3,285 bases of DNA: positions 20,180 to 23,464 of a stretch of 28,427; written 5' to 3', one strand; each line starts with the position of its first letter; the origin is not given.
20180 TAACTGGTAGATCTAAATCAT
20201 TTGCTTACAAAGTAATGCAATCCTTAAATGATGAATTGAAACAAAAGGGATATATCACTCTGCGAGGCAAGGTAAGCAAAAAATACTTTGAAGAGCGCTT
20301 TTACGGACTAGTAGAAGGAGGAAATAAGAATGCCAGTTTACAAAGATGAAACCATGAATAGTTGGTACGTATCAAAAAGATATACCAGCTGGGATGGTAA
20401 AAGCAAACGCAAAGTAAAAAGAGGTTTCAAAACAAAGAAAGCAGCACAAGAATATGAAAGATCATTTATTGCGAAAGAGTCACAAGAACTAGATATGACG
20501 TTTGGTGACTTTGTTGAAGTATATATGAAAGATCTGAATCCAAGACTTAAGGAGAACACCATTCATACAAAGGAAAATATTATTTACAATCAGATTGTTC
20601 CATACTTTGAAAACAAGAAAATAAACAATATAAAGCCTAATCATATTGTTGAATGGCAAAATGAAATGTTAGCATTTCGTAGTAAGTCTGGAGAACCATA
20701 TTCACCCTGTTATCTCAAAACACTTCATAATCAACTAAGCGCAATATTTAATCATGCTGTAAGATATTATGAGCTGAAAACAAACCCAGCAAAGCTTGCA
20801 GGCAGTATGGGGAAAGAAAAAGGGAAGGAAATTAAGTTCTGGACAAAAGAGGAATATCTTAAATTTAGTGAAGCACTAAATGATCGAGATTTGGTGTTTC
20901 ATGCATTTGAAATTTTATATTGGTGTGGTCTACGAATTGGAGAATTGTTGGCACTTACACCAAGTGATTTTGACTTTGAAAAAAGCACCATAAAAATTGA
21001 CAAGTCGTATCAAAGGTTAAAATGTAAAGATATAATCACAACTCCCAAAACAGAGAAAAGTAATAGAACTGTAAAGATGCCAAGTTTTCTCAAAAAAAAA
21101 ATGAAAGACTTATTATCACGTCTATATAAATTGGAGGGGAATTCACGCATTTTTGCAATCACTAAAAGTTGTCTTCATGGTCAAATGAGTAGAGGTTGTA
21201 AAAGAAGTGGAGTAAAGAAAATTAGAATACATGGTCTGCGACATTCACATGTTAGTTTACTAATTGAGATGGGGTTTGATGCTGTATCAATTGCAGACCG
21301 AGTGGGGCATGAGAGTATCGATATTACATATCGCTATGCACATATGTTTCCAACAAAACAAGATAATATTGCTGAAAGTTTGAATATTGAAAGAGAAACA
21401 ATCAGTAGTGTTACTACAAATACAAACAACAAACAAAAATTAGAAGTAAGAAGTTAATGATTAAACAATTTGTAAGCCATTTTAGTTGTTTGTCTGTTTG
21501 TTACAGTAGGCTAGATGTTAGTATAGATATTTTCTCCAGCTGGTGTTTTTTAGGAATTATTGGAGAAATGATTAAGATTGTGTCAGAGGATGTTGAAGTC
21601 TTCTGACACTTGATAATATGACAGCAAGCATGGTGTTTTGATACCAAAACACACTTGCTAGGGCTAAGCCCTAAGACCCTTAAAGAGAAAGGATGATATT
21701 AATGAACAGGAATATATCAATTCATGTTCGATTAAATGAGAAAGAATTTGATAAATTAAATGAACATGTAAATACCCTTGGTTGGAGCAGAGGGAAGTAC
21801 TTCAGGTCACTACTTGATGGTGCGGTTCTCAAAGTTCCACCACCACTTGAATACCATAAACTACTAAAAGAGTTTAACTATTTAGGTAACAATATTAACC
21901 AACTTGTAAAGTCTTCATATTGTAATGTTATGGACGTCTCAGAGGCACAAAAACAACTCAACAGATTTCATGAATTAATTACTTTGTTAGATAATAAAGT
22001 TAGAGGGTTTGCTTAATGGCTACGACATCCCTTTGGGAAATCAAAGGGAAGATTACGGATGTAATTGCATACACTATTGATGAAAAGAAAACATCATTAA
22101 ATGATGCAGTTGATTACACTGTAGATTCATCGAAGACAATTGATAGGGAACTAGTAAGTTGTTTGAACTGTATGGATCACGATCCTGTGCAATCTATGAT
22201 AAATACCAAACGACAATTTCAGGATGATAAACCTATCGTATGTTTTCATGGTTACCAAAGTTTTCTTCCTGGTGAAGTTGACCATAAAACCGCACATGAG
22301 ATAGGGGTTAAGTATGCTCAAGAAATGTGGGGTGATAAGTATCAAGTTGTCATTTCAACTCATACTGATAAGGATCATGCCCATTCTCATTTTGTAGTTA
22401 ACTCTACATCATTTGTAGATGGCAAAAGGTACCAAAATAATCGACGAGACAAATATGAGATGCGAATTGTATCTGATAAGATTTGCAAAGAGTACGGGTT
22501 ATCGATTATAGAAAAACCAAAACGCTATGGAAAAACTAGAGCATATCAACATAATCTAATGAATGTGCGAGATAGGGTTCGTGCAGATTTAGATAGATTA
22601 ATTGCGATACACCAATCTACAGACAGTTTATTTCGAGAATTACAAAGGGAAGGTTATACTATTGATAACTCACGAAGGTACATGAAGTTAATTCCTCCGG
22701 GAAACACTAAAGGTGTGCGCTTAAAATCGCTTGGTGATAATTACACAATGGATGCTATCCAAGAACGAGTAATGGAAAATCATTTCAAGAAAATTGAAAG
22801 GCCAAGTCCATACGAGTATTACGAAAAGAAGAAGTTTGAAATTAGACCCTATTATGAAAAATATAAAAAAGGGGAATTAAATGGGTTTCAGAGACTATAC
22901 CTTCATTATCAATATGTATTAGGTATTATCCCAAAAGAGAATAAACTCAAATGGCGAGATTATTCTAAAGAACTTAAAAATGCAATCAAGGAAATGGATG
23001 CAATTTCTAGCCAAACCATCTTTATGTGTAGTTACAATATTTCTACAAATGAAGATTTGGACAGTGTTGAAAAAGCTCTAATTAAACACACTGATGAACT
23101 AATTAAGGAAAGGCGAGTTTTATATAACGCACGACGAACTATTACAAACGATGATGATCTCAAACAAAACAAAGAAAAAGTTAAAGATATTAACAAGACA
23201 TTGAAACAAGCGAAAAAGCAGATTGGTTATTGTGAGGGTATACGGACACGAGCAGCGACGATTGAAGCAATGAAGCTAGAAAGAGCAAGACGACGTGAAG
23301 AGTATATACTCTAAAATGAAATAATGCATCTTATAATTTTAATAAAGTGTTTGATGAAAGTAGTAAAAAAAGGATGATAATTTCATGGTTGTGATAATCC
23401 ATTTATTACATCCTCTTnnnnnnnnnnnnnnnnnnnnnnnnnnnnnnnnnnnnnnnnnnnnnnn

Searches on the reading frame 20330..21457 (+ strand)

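Call 35: search_protein_families(library=pfam, proteins=[window:20330-21457:+], max_evalue=0.001)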
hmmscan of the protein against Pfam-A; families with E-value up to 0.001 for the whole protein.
window:20330-21457:+ (375 aa): 3 families
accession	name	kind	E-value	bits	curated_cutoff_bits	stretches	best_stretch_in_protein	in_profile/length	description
PF00589.27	Phage_integrase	-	1.8e-21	77.1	27.1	1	172-340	4-169/172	Phage integrase family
PF14659.12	Phage_int_SAM_3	-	1e-20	74.1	22.6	1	57-113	1-57/58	Phage integrase, N-terminal SAM-like domain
PF14657.12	Arm-DNA-bind_4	-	3.9e-12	46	22.3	1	12-53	2-45/47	Arm DNA-binding domain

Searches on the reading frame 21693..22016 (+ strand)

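Call 35: search_protein_families(library=pfam, proteins=[window:21693-22016:+], max_evalue=0.001)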
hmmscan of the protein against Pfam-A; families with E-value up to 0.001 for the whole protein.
window:21693-22016:+ (107 aa): 1 family
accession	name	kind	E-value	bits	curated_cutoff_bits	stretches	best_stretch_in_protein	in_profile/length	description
PF21983.2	NikA-like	-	4.3e-12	46.4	27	1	5-73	2-70/72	Mobilization protein NikA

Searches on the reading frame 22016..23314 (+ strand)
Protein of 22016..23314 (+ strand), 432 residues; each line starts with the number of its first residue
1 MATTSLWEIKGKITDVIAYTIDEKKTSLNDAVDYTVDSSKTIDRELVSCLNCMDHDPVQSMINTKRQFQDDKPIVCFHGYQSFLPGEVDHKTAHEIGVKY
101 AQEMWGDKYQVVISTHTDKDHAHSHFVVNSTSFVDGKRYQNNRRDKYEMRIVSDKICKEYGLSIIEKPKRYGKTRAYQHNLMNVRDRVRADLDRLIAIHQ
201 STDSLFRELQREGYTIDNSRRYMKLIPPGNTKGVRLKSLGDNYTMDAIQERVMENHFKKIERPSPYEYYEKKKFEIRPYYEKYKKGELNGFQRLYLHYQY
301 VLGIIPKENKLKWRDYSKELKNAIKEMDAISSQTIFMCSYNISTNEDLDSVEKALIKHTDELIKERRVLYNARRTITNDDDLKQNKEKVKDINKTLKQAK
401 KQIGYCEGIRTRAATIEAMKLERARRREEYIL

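Call 35: search_protein_families(library=pfam, proteins=[window:22016-23314:+], max_evalue=0.001)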
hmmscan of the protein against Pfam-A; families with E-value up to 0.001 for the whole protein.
window:22016-23314:+ (432 aa): 1 family
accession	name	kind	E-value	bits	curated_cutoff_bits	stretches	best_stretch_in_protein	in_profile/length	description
PF03432.20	Relaxase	-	1.4e-34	119.7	24.6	1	39-162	7-132/132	MobA/VirD2-like, nuclease domain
